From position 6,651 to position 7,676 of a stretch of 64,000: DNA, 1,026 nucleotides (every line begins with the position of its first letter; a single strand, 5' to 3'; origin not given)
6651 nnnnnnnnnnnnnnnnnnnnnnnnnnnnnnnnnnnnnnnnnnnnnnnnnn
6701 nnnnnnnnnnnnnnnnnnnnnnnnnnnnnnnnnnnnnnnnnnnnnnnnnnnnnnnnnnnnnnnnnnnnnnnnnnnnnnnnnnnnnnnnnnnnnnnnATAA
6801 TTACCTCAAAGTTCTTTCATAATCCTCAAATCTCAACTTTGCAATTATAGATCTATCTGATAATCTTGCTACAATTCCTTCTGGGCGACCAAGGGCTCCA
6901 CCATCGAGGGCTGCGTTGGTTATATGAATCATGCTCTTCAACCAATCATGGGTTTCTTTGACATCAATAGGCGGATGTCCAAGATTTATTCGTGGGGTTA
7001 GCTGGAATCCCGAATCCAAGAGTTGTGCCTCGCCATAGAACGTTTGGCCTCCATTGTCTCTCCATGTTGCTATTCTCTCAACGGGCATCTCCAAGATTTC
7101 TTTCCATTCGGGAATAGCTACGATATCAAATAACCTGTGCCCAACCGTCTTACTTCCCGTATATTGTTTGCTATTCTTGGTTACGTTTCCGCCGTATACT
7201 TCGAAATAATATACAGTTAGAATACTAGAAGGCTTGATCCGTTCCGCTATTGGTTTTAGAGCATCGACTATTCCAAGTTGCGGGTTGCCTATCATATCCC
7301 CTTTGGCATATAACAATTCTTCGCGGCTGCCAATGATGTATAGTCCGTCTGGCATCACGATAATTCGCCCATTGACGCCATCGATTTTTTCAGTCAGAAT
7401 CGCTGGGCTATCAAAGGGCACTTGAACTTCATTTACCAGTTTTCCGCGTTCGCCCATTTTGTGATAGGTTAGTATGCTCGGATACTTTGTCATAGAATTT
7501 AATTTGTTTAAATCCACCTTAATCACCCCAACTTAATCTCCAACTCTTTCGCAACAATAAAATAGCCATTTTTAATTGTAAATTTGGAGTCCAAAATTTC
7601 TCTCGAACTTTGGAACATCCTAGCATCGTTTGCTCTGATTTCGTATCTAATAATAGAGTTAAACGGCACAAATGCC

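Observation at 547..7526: Two paralogous minimal RNA-ligase-like enzymes plus a separate ATP-dependent DNA ligase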

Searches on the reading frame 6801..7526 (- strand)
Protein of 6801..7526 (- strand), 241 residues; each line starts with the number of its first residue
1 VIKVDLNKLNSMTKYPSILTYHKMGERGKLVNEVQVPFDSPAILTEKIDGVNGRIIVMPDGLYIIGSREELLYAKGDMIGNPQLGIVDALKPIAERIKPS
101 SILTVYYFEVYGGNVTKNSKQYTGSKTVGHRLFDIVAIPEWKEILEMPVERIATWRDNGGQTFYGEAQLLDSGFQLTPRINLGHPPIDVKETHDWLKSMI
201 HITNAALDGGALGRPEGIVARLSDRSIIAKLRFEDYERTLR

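Call 6: search_protein_families(library=pfam, proteins=[window:6801-7526:-], max_evalue=1)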
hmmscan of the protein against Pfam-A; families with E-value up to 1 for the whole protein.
window:6801-7526:- (241 aa): 1 family
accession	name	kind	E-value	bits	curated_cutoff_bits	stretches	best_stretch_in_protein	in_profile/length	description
PF09414.15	RNA_ligase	-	2.5e-09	38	27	1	43-230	4-169/171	RNA ligase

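Call 7: search_protein_families(library=phrogs, proteins=[window:6801-7526:-], max_evalue=0.01)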
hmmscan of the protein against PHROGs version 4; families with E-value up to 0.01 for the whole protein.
window:6801-7526:- (241 aa): 1 family
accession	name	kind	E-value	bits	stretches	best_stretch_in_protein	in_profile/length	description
phrog_548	-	DNA, RNA and nucleotide metabolism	1.8e-06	28.4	1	12-220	3-210/341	RNA ligase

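Call 11: search_solved_structures(query=window:6801-7526:-, max_evalue=10, show_alignments=2)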
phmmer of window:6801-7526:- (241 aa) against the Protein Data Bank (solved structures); distinct sequences matched with E-value up to 10: 0.

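Call 13: find_homologous_proteins(query=window:6801-7526:-)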
Query window:6801-7526:- (241 aa): 1522 proteins with E <= 0.001 among 2141 candidates; the best 120 are listed.
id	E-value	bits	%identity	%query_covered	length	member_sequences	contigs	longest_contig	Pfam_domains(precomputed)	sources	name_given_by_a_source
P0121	3.1e-157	539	100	100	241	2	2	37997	PF09414.16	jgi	-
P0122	2.3e-106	373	70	99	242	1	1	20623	PF09414.16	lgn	-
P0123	5.8e-104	365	71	98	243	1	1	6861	PF09414.16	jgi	jgi:hypothetical protein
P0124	2.9e-102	359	67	100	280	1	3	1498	PF09414.16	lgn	-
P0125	5.6e-101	355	69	98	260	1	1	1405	PF09414.16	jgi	jgi:hypothetical protein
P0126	2.4e-100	353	68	100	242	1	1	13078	PF09414.16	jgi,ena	-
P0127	1.2e-99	351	67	98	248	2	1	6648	PF09414.16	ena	-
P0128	1.7e-99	350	67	99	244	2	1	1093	PF09414.16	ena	-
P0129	7.3e-99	348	69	99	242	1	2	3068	PF09414.16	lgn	-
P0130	2.0e-98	347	68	98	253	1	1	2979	PF09414.16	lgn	-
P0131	2.3e-97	343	68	98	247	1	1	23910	PF09414.16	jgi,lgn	jgi:hypothetical protein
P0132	2.6e-97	343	66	99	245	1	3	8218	PF09414.16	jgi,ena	-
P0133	7.4e-97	341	68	98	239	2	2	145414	PF09414.16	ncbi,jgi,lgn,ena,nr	ncbi:MAG: RNA ligase family protein [Proteobacteria bacterium]|jgi:hypothetical protein|nr:RNA ligas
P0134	2.5e-96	340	66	99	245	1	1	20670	PF09414.16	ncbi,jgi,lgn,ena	ncbi:MAG: RNA ligase family protein [Methanothrix sp.]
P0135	5.7e-96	339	66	98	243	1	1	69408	PF09414.16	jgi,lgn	jgi:hypothetical protein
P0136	2.3e-95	337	64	99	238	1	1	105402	PF09414.16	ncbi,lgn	-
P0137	3.0e-95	336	66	99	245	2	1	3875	PF09414.16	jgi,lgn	jgi:hypothetical protein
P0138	1.7e-94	334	63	99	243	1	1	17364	PF09414.16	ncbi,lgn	-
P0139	2.2e-94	333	63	99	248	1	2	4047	PF09414.16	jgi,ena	-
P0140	1.2e-93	331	63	99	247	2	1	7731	PF09414.16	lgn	-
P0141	1.7e-93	330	64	98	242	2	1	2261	PF09414.16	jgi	-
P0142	7.3e-93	328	63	99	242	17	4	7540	PF09414.16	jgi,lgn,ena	-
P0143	2.5e-92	327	63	100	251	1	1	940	PF09414.16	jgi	jgi:hypothetical protein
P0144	3.6e-92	326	62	98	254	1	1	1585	PF09414.16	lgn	-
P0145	3.6e-91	323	60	100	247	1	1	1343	PF09414.16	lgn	-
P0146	3.9e-91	323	65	95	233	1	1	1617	PF09414.16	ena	-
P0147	4.4e-91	323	61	99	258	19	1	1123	PF09414.16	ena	-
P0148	5.7e-91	322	62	99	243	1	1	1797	PF09414.16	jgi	jgi:hypothetical protein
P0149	8.3e-91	322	63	99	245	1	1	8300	PF09414.16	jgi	jgi:hypothetical protein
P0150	3.6e-90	320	61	99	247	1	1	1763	PF09414.16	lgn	-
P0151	3.4e-89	316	61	99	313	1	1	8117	PF09414.16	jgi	jgi:predicted transcriptional regulator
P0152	3.5e-89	316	61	99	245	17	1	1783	PF09414.16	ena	-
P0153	1.3e-88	315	61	98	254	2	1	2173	PF09414.16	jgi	jgi:hypothetical protein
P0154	1.3e-88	314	59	100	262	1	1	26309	PF09414.16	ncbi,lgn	-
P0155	2.3e-88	314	63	100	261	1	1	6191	PF09414.16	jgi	jgi:hypothetical protein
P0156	4.5e-88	313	59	100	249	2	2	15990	PF09414.16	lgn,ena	-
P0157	4.6e-88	313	63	98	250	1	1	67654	PF09414.16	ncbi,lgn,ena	-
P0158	6.0e-87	309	59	100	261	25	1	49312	PF09414.16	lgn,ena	-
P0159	1.0e-85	305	64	95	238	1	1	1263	PF09414.16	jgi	jgi:hypothetical protein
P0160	1.4e-84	301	59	91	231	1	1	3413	PF09414.16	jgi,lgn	jgi:hypothetical protein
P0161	3.4e-81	290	61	95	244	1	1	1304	PF09414.16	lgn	-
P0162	1.4e-80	288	60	95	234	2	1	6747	PF09414.16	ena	-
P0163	4.2e-78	280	58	99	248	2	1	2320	PF09414.16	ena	-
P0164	6.4e-78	279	57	98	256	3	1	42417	PF09414.16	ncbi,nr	ncbi:MAG: hypothetical protein IGS49_18760 [Chlorogloeopsis fritschii C42_A2020_084]|nr:hypothetical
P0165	3.5e-77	277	57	98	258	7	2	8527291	PF09414.16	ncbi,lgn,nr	ncbi:hypothetical protein NIES22_14740 [Calothrix brevissima NIES-22]|nr:hypothetical protein NIES22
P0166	4.2e-77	277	56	98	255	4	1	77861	PF09414.16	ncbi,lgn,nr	ncbi:hypothetical protein BV375_20155 [Nostoc sp. 106C]|nr:hypothetical protein BV375_20155 [Nostoc 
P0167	5.0e-77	277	58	98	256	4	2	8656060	PF09414.16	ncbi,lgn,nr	ncbi:hypothetical protein NIES2098_23980 [Calothrix sp. NIES-2098]|nr:hypothetical protein NIES2098_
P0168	9.2e-77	276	62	88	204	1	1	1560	PF09414.16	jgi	-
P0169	1.2e-76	275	56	98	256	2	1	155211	PF09414.16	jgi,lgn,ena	jgi:hypothetical protein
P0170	5.4e-76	273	56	98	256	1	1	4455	PF09414.16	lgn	-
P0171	8.7e-76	272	55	99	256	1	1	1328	PF09414.16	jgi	jgi:hypothetical protein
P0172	1.3e-75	272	56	98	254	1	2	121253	PF09414.16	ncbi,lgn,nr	ncbi:MAG: RNA ligase family protein [Nostoc sp. CmiSLP01]|nr:RNA ligase family protein [Nostoc sp. C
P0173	2.0e-75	271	55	98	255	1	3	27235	PF09414.16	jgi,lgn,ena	jgi:hypothetical protein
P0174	4.8e-75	270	55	98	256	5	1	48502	PF09414.16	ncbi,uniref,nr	ncbi:hypothetical protein MiSe_42030 [Microseira wollei NIES-4236]|uniref:RNA ligase domain-containi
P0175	1.3e-74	269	56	98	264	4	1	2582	PF09414.16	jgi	jgi:RNA ligase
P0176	2.2e-74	268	56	98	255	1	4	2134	PF09414.16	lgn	-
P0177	3.0e-74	267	56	98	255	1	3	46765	PF09414.16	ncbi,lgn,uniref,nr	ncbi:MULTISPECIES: RNA ligase family protein [unclassified Nostoc]|uniref:RNA ligase family protein 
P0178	3.4e-74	267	55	98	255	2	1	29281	PF09414.16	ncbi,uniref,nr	ncbi:RNA ligase family protein [Nostoc sp. UHCC 0252]|uniref:RNA ligase family protein n=1 Tax=Nosto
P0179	3.5e-74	267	55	98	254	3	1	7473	PF09414.16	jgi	jgi:hypothetical protein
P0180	3.9e-74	267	54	99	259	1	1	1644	PF09414.16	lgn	-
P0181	6.1e-74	266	55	98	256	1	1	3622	PF09414.16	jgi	jgi:hypothetical protein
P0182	6.4e-74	266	55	98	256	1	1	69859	PF09414.16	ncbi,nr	ncbi:MAG: hypothetical protein DSM106950_16290 [Stigonema ocellatum SAG 48.90 = DSM 106950]|nr:hypot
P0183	6.6e-74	266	55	98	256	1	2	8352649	PF09414.16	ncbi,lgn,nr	ncbi:hypothetical protein NIES2107_55040 [Nostoc carneum NIES-2107]|nr:hypothetical protein NIES2107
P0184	8.3e-74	266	55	98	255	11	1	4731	PF09414.16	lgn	-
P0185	1.2e-73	266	53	99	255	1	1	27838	PF09414.16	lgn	-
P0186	1.3e-73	265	54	99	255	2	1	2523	PF09414.16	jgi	jgi:hypothetical protein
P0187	1.4e-73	265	55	98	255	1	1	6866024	PF09414.16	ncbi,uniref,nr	ncbi:RNA ligase family protein [Halotia branconii]|uniref:RNA ligase family protein n=1 Tax=Halotia 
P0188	2.0e-73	265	55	98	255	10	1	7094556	PF09414.16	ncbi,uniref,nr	ncbi:hypothetical protein ACX27_22320 [Nostoc piscinale CENA21]|uniref:RNA ligase domain-containing 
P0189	2.0e-73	265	55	99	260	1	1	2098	PF09414.16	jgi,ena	-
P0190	2.1e-73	265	55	99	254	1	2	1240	PF09414.16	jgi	jgi:hypothetical protein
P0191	2.9e-73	264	55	98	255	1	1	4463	PF09414.16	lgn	-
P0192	4.2e-73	264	55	98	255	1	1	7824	PF09414.16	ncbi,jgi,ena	jgi:hypothetical protein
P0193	4.9e-73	263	54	99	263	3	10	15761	PF09414.16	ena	-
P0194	8.0e-73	263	56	98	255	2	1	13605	PF09414.16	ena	-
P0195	1.1e-72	262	55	98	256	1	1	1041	PF09414.16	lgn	-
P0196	1.1e-72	262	53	99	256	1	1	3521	PF09414.16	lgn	-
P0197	1.8e-72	262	55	94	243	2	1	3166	PF09414.16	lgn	-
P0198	2.7e-72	261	55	94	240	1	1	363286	PF09414.16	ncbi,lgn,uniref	ncbi:MAG: RNA ligase family protein [Nostoc sp.]|uniref:RNA ligase family protein n=1 Tax=Nostoc sp.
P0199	3.0e-72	261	54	98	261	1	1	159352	PF09414.16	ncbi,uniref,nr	ncbi:hypothetical protein I0C86_40555 [Plantactinospora sp. S1510]|uniref:RNA ligase domain-containi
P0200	3.6e-72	261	54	98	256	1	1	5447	PF09414.16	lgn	-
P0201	3.6e-72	261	54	99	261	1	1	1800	PF09414.16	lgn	-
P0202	3.6e-72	261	53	99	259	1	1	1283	PF09414.16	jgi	jgi:hypothetical protein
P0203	4.1e-72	260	55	94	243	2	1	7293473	PF09414.16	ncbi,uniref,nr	ncbi:RNA ligase family protein [Nostoc sp. GT001]|uniref:RNA ligase family protein n=1 Tax=Nostoc sp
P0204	4.7e-72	260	53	99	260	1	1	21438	PF09414.16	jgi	jgi:hypothetical protein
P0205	7.1e-72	260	55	98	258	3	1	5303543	PF09414.16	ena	-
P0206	1.0e-71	259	52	99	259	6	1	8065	PF09414.16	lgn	-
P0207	1.2e-71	259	54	98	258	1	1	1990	PF09414.16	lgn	-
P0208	2.3e-71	258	53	99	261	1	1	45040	PF09414.16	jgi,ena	-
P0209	2.4e-71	258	51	99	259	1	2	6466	PF09414.16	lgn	-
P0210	2.4e-71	258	52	99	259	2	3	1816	PF09414.16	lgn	-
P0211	3.1e-71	258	51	99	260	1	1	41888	PF09414.16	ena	-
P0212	3.6e-71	257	53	99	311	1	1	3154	PF09414.16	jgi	-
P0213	3.6e-71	257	55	95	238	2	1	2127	PF09414.16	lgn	-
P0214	5.4e-71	257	52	98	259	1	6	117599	PF09414.16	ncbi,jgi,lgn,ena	-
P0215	5.8e-71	257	54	94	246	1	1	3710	PF09414.16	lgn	-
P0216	7.8e-71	256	53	99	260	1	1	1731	PF09414.16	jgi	jgi:hypothetical protein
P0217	7.9e-71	256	54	99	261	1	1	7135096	PF09414.16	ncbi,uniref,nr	ncbi:RNA ligase family protein [Micromonospora sp. WMMD812]|uniref:RNA ligase family protein n=1 Tax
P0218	1.7e-70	255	55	94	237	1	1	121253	PF09414.16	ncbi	ncbi:MAG: RNA ligase family protein [Nostoc sp. ChiSLP01]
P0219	2.6e-70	255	52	99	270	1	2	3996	PF09414.16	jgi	jgi:hypothetical protein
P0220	2.8e-70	254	53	99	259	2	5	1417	PF09414.16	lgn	-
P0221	3.7e-70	254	51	99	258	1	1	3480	PF09414.16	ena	-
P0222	4.4e-70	254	54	97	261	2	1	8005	PF09414.16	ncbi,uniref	ncbi:RNA ligase family protein [Micromonospora psammae]|uniref:RNA ligase family protein n=1 Tax=Mic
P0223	4.7e-70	254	54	99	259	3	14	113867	PF09414.16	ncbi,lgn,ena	-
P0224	6.8e-70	253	55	99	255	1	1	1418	PF09414.16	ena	-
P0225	9.0e-70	253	51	99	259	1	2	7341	PF09414.16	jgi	jgi:hypothetical protein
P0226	9.5e-70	253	51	99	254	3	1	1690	PF09414.16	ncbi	-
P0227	1.1e-69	252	52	99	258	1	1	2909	PF09414.16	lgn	-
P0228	1.1e-69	252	53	99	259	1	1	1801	PF09414.16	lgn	-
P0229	1.2e-69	252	51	99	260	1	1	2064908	PF09414.16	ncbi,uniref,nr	ncbi:hypothetical protein GPX89_06710 [Nocardia sp. ET3-3]|uniref:RNA ligase domain-containing prote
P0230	1.4e-69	252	53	94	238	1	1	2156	PF09414.16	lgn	-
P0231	1.5e-69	252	51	99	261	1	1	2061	PF09414.16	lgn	-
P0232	1.6e-69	252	53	99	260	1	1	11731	PF09414.16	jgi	jgi:RNA ligase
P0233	1.6e-69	252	54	99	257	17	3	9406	PF09414.16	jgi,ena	jgi:RNA ligase-like protein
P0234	2.0e-69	252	53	99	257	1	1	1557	PF09414.16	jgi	jgi:hypothetical protein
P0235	2.2e-69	252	53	99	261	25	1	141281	PF09414.16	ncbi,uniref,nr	ncbi:RNA ligase family protein [Micromonospora sp. DSM 115977]|uniref:RNA ligase family protein n=1 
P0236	2.3e-69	251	54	98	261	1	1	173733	PF09414.16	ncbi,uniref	ncbi:RNA ligase family protein [Micromonospora sp. NPDC049366]|uniref:RNA ligase family protein n=1 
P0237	2.3e-69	251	53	99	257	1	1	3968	PF09414.16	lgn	-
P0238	2.4e-69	251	51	99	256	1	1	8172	PF09414.16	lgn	-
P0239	2.6e-69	251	53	99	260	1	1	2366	PF09414.16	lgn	-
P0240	3.5e-69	251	54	99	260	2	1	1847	PF09414.16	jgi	jgi:hypothetical protein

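Call 23: search_protein_families(library=ncbifam, proteins=[window:6801-7526:-], max_evalue=0.1)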
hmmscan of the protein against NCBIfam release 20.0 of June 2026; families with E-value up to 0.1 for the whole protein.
window:6801-7526:- (241 aa): 0 families

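Call 25: find_related_loci(query=A2, collection=viral_contigs, flank=10000)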
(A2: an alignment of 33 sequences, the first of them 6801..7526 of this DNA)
Query A2 (241 aa) in viral_contigs; peptide patterns used: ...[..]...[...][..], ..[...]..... (x = any residue, [..] = any of these).
62 stretches matched a pattern; 40 encode a relative of the query (tblastn E <= 1e-3); 40 distinct loci.
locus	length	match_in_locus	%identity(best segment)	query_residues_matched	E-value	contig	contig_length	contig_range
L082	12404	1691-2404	66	6-241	2e-102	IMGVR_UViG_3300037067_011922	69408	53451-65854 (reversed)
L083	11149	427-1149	66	3-241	2e-102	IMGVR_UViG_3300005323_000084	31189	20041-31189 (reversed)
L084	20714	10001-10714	68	4-239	3e-102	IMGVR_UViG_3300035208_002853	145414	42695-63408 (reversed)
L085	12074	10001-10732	64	3-241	2e-100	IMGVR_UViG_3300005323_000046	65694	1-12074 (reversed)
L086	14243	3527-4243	60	2-241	2e-94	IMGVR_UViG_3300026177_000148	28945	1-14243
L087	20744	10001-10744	51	4-241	3e-72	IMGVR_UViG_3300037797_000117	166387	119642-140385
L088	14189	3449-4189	50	4-241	8e-71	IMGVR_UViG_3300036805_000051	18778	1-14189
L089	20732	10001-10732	50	4-241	5e-70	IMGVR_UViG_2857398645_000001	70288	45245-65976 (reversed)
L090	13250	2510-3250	52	4-241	5e-69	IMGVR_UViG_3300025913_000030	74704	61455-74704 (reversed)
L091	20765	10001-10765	48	1-241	3e-68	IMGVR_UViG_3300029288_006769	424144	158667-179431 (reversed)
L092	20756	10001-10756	48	5-241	2e-68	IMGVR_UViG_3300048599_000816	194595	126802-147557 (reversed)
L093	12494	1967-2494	60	6-181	2e-66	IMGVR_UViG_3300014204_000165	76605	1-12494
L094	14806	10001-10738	47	1-241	8e-64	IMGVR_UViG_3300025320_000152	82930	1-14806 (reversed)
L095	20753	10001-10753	45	3-241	7e-64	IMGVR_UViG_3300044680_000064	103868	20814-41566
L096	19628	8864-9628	48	4-241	4e-62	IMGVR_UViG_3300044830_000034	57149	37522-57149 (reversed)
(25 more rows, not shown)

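Call 29: predict_structure(alignment_id=A2)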
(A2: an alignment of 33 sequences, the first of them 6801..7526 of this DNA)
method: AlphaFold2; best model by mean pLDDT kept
length: 241 residues; sequences in the alignment: 33
mean_pLDDT: 94.2   pTM: 0.91
mean pLDDT of the five models: 94.2, 93.3, 93.3, 93.3, 92.4
residues with pLDDT >= 90: 214; 70-90: 19; 50-70: 8; < 50: 0
segments of 3 or more residues with pLDDT < 50: none
pLDDT, mean of each block of 10 residues (from residue 1): 85 95 96 98 98 96 92 74 83 95 98 92 96 98 97 94 96 97 98 98 97 97 95 98 94
secondary structure, 60 per line:
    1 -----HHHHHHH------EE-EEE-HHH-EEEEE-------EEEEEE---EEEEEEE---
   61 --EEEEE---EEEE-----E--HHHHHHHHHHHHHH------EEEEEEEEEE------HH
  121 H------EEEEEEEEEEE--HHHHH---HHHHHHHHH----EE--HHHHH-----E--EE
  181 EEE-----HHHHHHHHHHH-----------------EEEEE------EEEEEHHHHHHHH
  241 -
elements in order: H6-12 E22-24 E30-34 E42-47 E51-57 E63-67 E71-74 H83-96 E103-112 E128-138 H141-145 H149-157 H166-170 E179-183 H189-199 E217-221 E228-232 H233-240

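Call 32: fold_search(model_id=the predicted structure, library=pdb)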
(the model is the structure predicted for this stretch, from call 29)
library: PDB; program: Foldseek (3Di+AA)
matches with E <= 10: 694; with E <= 0.001: 54
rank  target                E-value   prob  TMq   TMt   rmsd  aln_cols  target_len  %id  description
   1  2hvr_A                1.4e-07  1.00  0.49  0.39   9.0       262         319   14  Structure of T4 RNA Ligase 2 with Nicked 5'-Adenylated nucleic acid duplex containing a 3'-deoxyribonucleotide at the  (released 2006-10-17)
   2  2hvq                  1.6e-07  1.00  0.51  0.40   8.8       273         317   13  Structure of Adenylated full-length T4 RNA Ligase 2 (released 2006-10-17)
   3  1s68                  6.2e-07  1.00  0.49  0.51   9.1       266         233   15  Structure and Mechanism of RNA Ligase (released 2004-02-24)
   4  2hvr_B                8.9e-07  1.00  0.50  0.39   9.3       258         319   15  Structure of T4 RNA Ligase 2 with Nicked 5'-Adenylated nucleic acid duplex containing a 3'-deoxyribonucleotide at the  (released 2006-10-17)
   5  6vt4                  2.8e-06  1.00  0.47  0.35  10.5       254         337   13  Naegleria gruberi RNA ligase R149A mutant apo (released 2020-04-08)
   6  6vt9                  6.5e-06  1.00  0.47  0.35  10.4       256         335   12  Naegleria gruberi RNA ligase E227A mutant with ATP and Mn (released 2020-04-08)
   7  5cot                  6.5e-06  1.00  0.47  0.35  10.7       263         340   12  Structure and mechanism of a eukaryal nick-sealing RNA ligase (released 2015-10-28)
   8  6vte                  7.7e-06  1.00  0.46  0.34  10.9       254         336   13  Naegleria gruberi RNA Ligase K170M mutant with AMP and Mn (released 2020-04-08)
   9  1xdn                  8.7e-06  1.00  0.52  0.48   8.6       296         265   13  High resolution crystal structure of an editosome enzyme from trypanosoma brucei: RNA editing ligase 1 (released 2004-12-07)
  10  6vt8                  9.3e-06  1.00  0.46  0.34  10.3       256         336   13  Naegleria gruberi RNA ligase E312A mutant with AMP and Mn (released 2020-04-08)
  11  6vt1_A                9.9e-06  1.00  0.46  0.34  10.3       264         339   13  Naegleria gruberi RNA ligase D172A mutant apo (released 2020-04-08)
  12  6vt5                  1.2e-05  1.00  0.49  0.36  10.1       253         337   14  Naegleria gruberi RNA ligase R4a K121A mutant apo (released 2020-04-08)
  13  5cou                  1.7e-05  1.00  0.47  0.35   9.2       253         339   13  Structure and mechanism of a eukaryal nick-sealing RNA ligase K170M+ATP (released 2015-10-28)
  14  6vtd                  2.0e-05  1.00  0.45  0.34  11.2       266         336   12  Naegleria gruberi RNA ligase R149A mutant with ATP and Mn (released 2020-04-08)
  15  8uch                  2.2e-05  1.00  0.47  0.32   5.4       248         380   14  Thermophilic RNA Ligase from Palaeococcus pacificus K92A + ATP (released 2024-02-21)
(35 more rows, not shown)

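Call 45: search_protein_families(library=padloc, proteins=[window:6801-7526:-], max_evalue=0.01)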
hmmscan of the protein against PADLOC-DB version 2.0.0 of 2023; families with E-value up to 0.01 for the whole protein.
window:6801-7526:- (241 aa): 0 families

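Call 47: search_solved_structures(query=A2, max_evalue=1, show_alignments=3)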
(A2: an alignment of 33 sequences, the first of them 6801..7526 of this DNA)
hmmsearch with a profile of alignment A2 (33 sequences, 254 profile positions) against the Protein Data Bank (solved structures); distinct sequences matched with E-value up to 1: 7.
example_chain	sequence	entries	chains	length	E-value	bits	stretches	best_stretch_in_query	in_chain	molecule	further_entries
7a3w_A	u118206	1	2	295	0.14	14.7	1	48-110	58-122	NAD(P)-dependent oxidoreductase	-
8uce_A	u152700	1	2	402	0.2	14.2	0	207-239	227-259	ATP dependent DNA ligase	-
7dog_A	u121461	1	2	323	0.23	14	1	77-141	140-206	Nuclease SbcCD subunit D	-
3qwu_A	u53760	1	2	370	0.33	13.5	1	34-69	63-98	DNA ligase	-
6o7c_A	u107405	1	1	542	0.38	13.3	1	31-77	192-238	Ion channel CASTOR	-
6o6j_A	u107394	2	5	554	0.39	13.3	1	31-77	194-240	Ion channel CASTOR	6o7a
2vug_A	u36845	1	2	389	0.69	12.5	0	43-63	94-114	PAB1020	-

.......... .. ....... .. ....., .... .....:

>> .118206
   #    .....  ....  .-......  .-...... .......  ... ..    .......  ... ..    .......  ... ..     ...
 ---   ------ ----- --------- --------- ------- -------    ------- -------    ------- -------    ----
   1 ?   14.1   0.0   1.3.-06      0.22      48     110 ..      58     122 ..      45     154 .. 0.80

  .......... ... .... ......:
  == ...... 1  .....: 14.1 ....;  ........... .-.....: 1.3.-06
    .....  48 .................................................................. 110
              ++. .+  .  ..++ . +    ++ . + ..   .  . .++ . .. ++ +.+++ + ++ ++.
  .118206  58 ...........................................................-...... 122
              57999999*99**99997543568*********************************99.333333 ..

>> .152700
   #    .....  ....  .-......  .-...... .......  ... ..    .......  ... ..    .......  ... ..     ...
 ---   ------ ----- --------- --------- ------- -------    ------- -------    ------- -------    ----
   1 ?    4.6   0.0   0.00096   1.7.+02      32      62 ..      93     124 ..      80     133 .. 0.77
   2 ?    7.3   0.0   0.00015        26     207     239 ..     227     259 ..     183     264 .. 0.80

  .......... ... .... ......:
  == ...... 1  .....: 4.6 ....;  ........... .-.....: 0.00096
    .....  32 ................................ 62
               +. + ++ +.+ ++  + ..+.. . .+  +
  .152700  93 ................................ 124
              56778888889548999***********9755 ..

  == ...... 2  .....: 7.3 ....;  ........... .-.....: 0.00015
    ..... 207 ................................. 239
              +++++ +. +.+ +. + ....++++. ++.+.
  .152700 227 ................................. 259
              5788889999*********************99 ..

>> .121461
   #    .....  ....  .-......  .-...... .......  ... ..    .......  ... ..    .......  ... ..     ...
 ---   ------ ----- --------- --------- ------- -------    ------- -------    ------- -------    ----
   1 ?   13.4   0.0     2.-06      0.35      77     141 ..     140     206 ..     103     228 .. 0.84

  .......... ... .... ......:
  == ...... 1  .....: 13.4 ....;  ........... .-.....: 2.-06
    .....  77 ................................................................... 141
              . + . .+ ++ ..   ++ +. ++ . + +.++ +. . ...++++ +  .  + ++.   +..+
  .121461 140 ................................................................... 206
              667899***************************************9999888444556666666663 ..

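Call 54: search_dna_similar(query=window:6801-7526:-, collection=phages, mode=protein, max_rows=25)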
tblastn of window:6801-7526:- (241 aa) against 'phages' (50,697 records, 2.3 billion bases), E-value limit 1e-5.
Records with a match: 6; places in all: 6; records where one place covers at least 80% of the query: 6.
Best place of each record, by identity: <60% 6.
By first word of the organism name: Nodularia 4; Streptomyces 2.
By host as written in the record: Nodularia spumigena KAC65 4; Streptomyces lividans JI 1326 1; Streptomyces scabiei RL-34 1.
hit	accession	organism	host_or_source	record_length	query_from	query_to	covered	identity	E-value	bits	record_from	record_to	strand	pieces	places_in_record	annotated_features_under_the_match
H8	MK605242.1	Nodularia phage vB_NspS-kac65v151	Nodularia spumigena KAC65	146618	3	240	99%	41.4%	3e-46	169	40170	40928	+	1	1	RNA ligase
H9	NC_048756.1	Nodularia phage vB_NspS-kac65v151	Nodularia spumigena KAC65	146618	3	240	99%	41.4%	3e-46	169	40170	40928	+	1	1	RNA ligase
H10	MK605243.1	Nodularia phage vB_NspS-kac65v161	Nodularia spumigena KAC65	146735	3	240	99%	41.4%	4e-46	169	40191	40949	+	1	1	RNA ligase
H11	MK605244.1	Nodularia phage vB_NspS-kac65v162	Nodularia spumigena KAC65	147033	3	240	99%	41.4%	4e-46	169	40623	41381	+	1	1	RNA ligase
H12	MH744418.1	Streptomyces phage JustBecause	Streptomyces lividans JI 1326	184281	1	240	100%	41.0%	8e-47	171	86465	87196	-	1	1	136: RNA ligase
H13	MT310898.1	Streptomyces phage Kela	Streptomyces scabiei RL-34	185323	1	240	100%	41.0%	1e-46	171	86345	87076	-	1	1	137: RNA ligase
